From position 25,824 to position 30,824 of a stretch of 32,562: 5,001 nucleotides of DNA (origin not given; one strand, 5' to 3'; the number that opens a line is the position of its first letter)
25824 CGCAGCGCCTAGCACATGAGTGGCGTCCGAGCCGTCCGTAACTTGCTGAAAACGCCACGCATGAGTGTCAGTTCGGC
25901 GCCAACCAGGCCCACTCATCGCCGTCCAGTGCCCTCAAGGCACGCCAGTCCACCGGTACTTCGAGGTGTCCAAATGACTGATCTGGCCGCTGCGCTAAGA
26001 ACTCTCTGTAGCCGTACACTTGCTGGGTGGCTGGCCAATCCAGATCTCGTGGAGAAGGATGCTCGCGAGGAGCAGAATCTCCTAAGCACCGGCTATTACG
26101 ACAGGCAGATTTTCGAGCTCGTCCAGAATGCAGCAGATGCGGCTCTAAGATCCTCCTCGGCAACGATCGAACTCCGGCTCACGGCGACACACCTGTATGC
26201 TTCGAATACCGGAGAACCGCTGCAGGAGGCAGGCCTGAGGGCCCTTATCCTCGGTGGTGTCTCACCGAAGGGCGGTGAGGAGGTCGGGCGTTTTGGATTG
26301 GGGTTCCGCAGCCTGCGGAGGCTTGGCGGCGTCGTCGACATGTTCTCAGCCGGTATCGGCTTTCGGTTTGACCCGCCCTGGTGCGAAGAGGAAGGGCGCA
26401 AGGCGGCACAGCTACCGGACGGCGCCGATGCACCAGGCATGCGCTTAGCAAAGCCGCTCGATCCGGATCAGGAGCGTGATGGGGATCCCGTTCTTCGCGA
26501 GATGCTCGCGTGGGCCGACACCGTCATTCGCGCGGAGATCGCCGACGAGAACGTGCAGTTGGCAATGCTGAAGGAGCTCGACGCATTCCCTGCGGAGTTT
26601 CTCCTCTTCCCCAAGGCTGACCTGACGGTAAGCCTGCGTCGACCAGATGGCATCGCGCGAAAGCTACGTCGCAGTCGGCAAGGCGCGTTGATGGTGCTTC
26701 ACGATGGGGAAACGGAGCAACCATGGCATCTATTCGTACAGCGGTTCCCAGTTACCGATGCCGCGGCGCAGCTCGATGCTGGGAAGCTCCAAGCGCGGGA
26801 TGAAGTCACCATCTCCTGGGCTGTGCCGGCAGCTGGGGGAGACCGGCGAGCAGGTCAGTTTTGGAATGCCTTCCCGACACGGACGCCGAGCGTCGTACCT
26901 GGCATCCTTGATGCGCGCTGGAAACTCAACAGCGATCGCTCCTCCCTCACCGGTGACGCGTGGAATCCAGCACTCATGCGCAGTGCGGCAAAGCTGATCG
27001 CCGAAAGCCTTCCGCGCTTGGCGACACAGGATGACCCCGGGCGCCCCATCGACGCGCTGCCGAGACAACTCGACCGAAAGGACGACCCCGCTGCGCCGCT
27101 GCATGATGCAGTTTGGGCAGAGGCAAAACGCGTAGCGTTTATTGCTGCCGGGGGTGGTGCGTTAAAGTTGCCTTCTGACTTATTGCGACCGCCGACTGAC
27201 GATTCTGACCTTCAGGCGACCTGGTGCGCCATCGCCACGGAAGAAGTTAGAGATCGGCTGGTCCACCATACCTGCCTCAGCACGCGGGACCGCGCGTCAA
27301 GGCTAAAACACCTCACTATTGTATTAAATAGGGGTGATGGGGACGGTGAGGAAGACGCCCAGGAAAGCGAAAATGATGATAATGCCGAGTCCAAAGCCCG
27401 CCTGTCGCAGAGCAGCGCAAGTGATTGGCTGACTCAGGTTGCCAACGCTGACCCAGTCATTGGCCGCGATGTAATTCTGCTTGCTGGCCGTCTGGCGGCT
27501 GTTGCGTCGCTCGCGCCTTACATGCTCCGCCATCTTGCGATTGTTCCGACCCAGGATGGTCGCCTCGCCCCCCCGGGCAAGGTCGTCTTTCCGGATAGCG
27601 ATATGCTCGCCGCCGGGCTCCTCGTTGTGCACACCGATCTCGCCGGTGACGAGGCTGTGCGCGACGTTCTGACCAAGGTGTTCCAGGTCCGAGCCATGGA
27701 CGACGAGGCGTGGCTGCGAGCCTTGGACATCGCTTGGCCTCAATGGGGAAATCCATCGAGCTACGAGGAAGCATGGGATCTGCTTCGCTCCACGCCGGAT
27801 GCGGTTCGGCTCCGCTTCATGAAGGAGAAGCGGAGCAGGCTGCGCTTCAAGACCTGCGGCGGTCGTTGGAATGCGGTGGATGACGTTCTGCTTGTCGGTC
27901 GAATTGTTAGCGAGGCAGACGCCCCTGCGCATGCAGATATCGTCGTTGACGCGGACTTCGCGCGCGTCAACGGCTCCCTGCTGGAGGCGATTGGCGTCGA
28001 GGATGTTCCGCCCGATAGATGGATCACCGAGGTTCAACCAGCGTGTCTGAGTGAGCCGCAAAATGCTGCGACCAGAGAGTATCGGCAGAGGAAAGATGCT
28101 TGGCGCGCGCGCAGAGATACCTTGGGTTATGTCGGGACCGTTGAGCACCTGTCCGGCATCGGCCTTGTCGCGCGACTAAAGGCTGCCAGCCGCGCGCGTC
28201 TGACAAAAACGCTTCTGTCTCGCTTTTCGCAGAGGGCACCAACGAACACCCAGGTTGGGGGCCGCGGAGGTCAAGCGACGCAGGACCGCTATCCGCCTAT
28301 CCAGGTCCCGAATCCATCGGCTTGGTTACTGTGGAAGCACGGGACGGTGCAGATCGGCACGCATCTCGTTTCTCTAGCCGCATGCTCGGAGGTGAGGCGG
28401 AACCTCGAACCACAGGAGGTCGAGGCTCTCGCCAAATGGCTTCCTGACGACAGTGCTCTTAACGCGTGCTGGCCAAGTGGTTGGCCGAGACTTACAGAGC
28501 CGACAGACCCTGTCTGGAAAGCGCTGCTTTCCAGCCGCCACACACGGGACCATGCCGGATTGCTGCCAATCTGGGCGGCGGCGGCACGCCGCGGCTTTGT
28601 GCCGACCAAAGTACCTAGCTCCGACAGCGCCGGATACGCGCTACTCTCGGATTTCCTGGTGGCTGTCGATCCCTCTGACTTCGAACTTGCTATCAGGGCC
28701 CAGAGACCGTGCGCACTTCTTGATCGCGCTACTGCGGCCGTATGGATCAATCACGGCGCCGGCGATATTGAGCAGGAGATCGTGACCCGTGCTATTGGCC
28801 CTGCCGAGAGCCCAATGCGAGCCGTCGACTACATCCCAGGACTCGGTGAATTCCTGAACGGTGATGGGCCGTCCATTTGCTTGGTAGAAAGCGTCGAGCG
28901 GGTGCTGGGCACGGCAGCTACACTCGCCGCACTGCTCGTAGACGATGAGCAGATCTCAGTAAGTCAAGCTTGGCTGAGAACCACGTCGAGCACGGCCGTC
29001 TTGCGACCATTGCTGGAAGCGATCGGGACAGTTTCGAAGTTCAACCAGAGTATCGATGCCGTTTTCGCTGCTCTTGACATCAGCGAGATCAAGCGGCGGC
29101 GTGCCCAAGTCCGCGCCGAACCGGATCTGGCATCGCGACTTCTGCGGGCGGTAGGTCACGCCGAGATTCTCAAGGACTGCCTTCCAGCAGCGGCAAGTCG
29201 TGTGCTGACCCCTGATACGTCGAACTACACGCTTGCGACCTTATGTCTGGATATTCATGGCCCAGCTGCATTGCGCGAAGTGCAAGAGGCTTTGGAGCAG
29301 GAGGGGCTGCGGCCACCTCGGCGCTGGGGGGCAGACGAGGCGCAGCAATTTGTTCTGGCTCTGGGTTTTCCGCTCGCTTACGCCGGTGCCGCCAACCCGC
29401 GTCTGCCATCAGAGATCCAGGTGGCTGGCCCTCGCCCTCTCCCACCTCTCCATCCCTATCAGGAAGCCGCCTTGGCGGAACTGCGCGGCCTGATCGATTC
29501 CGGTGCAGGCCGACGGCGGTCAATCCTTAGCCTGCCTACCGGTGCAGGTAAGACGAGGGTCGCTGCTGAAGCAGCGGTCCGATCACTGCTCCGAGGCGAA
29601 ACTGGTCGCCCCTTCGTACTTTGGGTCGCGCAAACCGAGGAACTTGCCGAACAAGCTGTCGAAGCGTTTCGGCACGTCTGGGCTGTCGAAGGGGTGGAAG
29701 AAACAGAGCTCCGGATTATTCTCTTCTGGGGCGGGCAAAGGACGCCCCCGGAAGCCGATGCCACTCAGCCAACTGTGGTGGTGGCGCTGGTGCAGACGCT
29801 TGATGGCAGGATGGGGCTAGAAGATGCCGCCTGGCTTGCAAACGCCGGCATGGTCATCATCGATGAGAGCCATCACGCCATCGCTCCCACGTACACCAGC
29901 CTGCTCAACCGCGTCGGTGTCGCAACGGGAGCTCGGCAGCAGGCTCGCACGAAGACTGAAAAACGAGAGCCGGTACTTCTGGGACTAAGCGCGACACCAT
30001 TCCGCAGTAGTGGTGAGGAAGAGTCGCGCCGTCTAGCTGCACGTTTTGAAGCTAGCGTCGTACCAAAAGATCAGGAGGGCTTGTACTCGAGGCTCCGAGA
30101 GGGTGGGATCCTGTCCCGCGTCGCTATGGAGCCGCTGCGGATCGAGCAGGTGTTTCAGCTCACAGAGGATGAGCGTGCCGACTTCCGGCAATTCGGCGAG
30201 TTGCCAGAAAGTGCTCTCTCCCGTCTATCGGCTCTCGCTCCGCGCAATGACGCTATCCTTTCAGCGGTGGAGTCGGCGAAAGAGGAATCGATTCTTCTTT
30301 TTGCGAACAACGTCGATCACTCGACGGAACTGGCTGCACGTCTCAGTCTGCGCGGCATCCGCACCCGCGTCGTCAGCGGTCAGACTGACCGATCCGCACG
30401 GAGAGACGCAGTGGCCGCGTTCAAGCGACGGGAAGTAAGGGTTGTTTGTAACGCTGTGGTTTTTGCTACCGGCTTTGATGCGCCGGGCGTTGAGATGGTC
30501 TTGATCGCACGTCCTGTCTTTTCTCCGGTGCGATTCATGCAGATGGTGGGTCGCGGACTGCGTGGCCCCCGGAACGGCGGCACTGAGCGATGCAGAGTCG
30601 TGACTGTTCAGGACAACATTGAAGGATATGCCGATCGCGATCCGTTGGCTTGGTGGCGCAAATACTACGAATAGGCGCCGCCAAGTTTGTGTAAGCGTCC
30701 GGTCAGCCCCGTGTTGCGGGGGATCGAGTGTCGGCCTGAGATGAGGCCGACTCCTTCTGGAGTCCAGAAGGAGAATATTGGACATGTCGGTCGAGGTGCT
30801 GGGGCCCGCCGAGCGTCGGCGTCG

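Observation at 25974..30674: Giant single-polypeptide fusion of a sacsin-like GHKL ATPase to an SF2 DExH helicase in a mobile island: candidate undescribed defence or genome-surveillance system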

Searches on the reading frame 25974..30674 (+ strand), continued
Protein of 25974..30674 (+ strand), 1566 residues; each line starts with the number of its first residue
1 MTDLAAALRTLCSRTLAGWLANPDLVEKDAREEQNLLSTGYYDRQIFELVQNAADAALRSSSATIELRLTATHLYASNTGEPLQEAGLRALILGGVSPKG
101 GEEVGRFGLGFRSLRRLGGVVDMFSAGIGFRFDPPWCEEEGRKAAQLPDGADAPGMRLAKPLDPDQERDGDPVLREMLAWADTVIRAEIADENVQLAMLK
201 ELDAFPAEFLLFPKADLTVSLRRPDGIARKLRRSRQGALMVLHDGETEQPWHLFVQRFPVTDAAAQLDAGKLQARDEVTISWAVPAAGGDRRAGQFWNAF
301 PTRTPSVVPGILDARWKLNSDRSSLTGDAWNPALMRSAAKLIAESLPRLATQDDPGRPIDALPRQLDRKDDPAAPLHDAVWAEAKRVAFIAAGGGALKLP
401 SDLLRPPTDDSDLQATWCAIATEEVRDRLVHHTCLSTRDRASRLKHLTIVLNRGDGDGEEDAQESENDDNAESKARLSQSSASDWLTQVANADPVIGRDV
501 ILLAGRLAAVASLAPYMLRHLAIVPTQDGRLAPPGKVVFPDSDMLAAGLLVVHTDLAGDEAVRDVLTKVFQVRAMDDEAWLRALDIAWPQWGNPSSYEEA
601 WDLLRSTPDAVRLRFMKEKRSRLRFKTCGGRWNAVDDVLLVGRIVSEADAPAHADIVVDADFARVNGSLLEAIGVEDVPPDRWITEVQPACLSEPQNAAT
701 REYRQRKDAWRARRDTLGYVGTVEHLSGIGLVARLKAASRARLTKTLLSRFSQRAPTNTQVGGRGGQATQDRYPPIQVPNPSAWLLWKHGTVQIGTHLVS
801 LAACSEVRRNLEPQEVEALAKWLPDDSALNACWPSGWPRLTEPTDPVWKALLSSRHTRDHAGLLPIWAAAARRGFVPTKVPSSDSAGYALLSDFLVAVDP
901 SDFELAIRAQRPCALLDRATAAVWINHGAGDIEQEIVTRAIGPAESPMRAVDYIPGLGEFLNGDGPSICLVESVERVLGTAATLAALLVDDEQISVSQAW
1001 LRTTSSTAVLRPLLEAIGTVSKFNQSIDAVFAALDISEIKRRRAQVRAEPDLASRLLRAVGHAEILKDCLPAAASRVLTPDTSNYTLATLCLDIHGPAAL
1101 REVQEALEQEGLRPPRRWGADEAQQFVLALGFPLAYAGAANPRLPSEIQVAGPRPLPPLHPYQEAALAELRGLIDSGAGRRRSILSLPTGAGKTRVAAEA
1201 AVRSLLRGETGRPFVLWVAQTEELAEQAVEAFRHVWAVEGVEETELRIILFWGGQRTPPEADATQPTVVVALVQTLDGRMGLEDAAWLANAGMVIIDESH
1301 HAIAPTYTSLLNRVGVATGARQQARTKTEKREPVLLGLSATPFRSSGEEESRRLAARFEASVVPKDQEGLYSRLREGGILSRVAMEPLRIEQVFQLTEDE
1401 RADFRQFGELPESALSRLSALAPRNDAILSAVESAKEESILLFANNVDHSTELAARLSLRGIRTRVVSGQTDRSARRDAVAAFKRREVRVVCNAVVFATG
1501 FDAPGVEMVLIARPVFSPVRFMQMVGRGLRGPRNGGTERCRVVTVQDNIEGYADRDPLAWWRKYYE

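Call 69: search_protein_families(library=padloc, proteins=[L083:5629-7248:+, L083:7251-9038:+, L083:9047-9976:+, L082:3489-5174:+, L082:5171-5803:+, L082:5800-7485:+, L082:7488-8408:+, L023:7818-9956:+, L023:14734-16131:+, L020:13074-13985:+], max_evalue=0.00001)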
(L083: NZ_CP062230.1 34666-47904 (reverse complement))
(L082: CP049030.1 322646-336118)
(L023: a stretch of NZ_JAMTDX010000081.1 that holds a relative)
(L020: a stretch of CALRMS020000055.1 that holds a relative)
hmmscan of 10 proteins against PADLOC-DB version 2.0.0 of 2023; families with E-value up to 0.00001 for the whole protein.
L083:5629-7248:+ (539 aa): 14 families
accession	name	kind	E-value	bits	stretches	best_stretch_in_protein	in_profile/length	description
PDLC02707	PbeA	-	3.5e-22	76.8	1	131-329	248-438/672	PbeA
PDLC02704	PbeA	-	6e-18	62.7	1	133-327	252-441/682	PbeA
PDLC03659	mREase_IV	-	3.3e-17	59.7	1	137-521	220-568/945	Type IV methyl-directed restriction enzyme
PDLC02703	PbeA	-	6.6e-14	49.4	1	157-358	263-451/626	PbeA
PDLC03658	mREase_IV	-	1.1e-10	37.9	1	385-517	429-556/953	Type IV methyl-directed restriction enzyme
PDLC02870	DpdF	-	5.4e-10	36.4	1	373-501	194-320/534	DpdF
PDLC02864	DpdF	-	7.7e-10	36.2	1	363-501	193-328/610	DpdF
PDLC02706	PbeA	-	1.7e-09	34.8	1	158-325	288-452/722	PbeA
PDLC03928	PsyrT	-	4.2e-09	33.2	1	398-502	235-336/689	-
PDLC03047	REase_I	-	5.3e-09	32.4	0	407-535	605-739/1107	Type I restriction enzyme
PDLC03049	REase_I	-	1.1e-08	31.5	1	151-304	183-324/807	Type I restriction enzyme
PDLC03042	REase_I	-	2e-08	30.1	0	445-517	773-846/1170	Type I restriction enzyme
PDLC01439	typeIV_DinG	-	1.6e-06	25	0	134-212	14-85/575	CAS-IV-A; associated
PDLC02705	PbeA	-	5.4e-06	22.9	0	156-500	266-619/691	PbeA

L083:7251-9038:+ (595 aa): 1 family
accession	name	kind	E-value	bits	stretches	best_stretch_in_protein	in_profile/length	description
PDLC02204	MzaB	-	2.8e-13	47.2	1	9-184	12-171/500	-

L083:9047-9976:+ (309 aa): 3 families
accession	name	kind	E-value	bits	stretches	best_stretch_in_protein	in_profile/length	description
PDLC02599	DrmC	-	1.6e-11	41.8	1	13-138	17-138/387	DrmC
PDLC03829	ZacB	-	1.7e-09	35.1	1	17-137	226-348/586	-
PDLC02614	DrmC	-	8.4e-08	30.1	1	82-117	100-131/153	DrmC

L082:3489-5174:+ (561 aa): 1 family
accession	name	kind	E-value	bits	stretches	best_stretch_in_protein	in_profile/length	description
PDLC02204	MzaB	-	3.2e-12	43.7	1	10-364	15-354/500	-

L082:5171-5803:+ (210 aa): 0 families

L082:5800-7485:+ (561 aa): 12 families
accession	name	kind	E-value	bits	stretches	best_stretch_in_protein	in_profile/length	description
PDLC02707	PbeA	-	3.4e-19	66.9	1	150-523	248-616/672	PbeA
PDLC03659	mREase_IV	-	3.2e-17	59.7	1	159-524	223-553/945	Type IV methyl-directed restriction enzyme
PDLC02704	PbeA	-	1.9e-15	54.4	1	155-348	255-438/682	PbeA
PDLC02706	PbeA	-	6.5e-11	39.5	1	155-382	270-479/722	PbeA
PDLC03658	mREase_IV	-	1.3e-09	34.3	1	260-524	309-545/953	Type IV methyl-directed restriction enzyme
PDLC03049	REase_I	-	3.9e-09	33.1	1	153-335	166-329/807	Type I restriction enzyme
PDLC02703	PbeA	-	1.2e-07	28.7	1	176-336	263-411/626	PbeA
PDLC03042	REase_I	-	1.8e-07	27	0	155-234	445-518/1170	Type I restriction enzyme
PDLC03047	REase_I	-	5.8e-07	25.6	0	470-523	647-702/1107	Type I restriction enzyme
PDLC01770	Cas3g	-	1.7e-06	24.8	1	175-253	27-102/733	-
PDLC03928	PsyrT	-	5.7e-06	22.9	0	430-523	242-334/689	-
PDLC01439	typeIV_DinG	-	9.3e-06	22.6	0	146-226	8-75/575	CAS-IV-A; associated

L082:7488-8408:+ (306 aa): 1 family
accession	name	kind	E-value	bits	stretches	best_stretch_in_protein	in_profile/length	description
PDLC02599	DrmC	-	1.2e-09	35.6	1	23-115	18-110/387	DrmC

L023:7818-9956:+ (712 aa): 29 families (the best 25 are shown)
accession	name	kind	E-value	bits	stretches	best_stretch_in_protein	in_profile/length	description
PDLC03029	MTase_I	-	5.3e-281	931.9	1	8-711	3-660/661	Type I methyltransferase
PDLC03031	MTase_I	-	5.2e-49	165.2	1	12-432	6-432/834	Type I methyltransferase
PDLC03022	MTase_I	-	1.5e-45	153.8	1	140-438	145-428/857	Type I methyltransferase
PDLC03027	MTase_I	-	5.1e-40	135.7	1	140-434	115-387/810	Type I methyltransferase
PDLC03035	MTase_I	-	4.6e-37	125.9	1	13-438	9-412/653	Type I methyltransferase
PDLC03021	MTase_I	-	1.9e-34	117.3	1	106-477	93-426/491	Type I methyltransferase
PDLC03019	MTase_I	-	3e-34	116.5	1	161-431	149-396/932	Type I methyltransferase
PDLC03038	MTase_I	-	1e-32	111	1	11-428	6-395/896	Type I methyltransferase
PDLC03039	MTase_I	-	1.9e-32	110.3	1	10-428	3-393/708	Type I methyltransferase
PDLC03028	MTase_I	-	2.2e-30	103.5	1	14-435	729-1141/1236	Type I methyltransferase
PDLC03026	MTase_I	-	3.6e-30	103.5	1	125-429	88-373/487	Type I methyltransferase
PDLC04134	mad2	-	1.1e-28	98.4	1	6-470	133-488/492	mads_2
PDLC03032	MTase_I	-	9.1e-28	94.8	1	149-435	126-390/1001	Type I methyltransferase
PDLC03033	MTase_I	-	1.8e-25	87.9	1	163-434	183-438/541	Type I methyltransferase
PDLC03240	MTase_II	-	9e-22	75.5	1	142-429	143-403/511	Type II methyltransferase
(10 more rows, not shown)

L023:14734-16131:+ (465 aa): 86 families (the best 25 are shown)
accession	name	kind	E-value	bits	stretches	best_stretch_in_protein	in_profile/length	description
PDLC03072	Specificity_I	-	1.4e-107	358.6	1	1-455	1-443/448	Type I specificity subunit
PDLC03105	Specificity_I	-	6.1e-106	353.5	1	1-455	2-441/448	Type I specificity subunit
PDLC03083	Specificity_I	-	6.2e-71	237.4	2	4-262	285-532/717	Type I specificity subunit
PDLC03073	Specificity_I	-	5.9e-70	234.6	2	165-454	161-433/437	Type I specificity subunit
PDLC03090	Specificity_I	-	1e-60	204.2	1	5-451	3-433/434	Type I specificity subunit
PDLC03127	Specificity_I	-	1.1e-59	200.7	1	19-448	8-452/571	Type I specificity subunit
PDLC03188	Specificity_I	-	8.7e-43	144.8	1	21-198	58-237/458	Type I specificity subunit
PDLC03140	Specificity_I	-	6.8e-40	136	2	104-218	297-409/418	Type I specificity subunit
PDLC03191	Specificity_I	-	4e-39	133.1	1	5-452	10-433/436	Type I specificity subunit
PDLC03147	Specificity_I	-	4.6e-39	132.4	1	164-453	149-429/431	Type I specificity subunit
PDLC03142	Specificity_I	-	1.4e-38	131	1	164-457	188-469/483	Type I specificity subunit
PDLC03162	Specificity_I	-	4.4e-38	129.2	1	118-453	101-420/431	Type I specificity subunit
PDLC03108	Specificity_I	-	8.3e-38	128.8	1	118-449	130-435/452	Type I specificity subunit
PDLC03169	Specificity_I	-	1.5e-35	121.4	2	20-402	6-372/461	Type I specificity subunit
PDLC03174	Specificity_I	-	2.2e-35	120.3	2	156-260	158-252/468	Type I specificity subunit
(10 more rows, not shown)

L020:13074-13985:+ (303 aa): 2 families
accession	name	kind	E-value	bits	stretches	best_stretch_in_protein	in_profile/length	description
PDLC01457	WYL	-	2.9e-14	51.2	1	88-219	98-220/229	"CAS-I,CAS-II,CAS-III,CAS-IV,CAS-V,CAS-VI; associated_signaling"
PDLC01652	WYL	-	1.3e-07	30.1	1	125-208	18-89/162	"CAS-I,CAS-II,CAS-III,CAS-IV,CAS-V,CAS-VI; associated_signaling"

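Call 104: search_solved_structures(query=L065:2092-5853:-, max_evalue=1)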
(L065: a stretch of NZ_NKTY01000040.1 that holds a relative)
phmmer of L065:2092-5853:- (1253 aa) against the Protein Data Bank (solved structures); distinct sequences matched with E-value up to 1: 23.
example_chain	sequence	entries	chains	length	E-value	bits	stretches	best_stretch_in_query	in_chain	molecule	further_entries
3e1s_A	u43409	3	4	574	6.5e-26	93.4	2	611-773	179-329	Exodeoxyribonuclease V, subunit RecD | Exodeoxyribonuclease V, subunit RecD, putative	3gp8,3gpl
1w36_D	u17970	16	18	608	7.3e-18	66.7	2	628-779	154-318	EXODEOXYRIBONUCLEASE V ALPHA CHAIN | RecBCD enzyme subunit RecD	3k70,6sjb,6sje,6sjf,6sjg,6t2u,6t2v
5ld2_D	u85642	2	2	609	7.3e-18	66.7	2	628-779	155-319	RecBCD enzyme subunit RecD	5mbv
9kwf_B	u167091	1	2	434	3.1e-12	48.1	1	635-767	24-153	Putative deoxyribonuclease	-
8bnv_A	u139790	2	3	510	3.1e-06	28.2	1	631-765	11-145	AAA family ATPase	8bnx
7bil_A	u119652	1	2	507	1.2e-05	26.3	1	580-768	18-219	PIF1 helicase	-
7ada_A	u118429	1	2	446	2.7e-05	25.1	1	641-768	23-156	PIF1 helicase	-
7oar_A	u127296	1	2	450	3.3e-05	24.8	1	641-768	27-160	Pif1 helicase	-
3upu_A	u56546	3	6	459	4.9e-05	24.2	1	640-770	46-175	ATP-dependent DNA helicase dda | Dda helicase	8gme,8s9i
6s3e_A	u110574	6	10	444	7.7e-05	23.6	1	641-768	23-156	PIF1 helicase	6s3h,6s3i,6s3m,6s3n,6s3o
6s3p_A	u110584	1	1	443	7.9e-05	23.5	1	641-768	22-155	PIF1 helicase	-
8bns_A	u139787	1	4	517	8.9e-05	23.4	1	628-688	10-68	AAA ATPase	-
6xzt_A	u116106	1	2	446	0.00011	23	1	641-768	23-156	PIF1 helicase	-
5ftf_A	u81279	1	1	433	0.0016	19.3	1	631-740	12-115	TPR DOMAIN PROTEIN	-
5ftb_A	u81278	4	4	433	0.0018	19.1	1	631-690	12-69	TPR DOMAIN PROTEIN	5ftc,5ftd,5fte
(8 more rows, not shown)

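Call 106: find_encoding_contigs(protein=window:25974-30674:+, flank=10000, max_places=4)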
Protein window:25974-30674:+ (1566 aa): no gene with exactly this product is on record in the collection.

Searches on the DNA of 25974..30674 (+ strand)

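Call 105: search_dna_similar(query=L025:10001-14665:+, collection=ecoli_genomes, mode=near, max_rows=10)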
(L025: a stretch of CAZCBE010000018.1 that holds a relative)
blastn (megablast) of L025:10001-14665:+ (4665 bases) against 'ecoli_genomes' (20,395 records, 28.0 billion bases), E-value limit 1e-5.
No match.
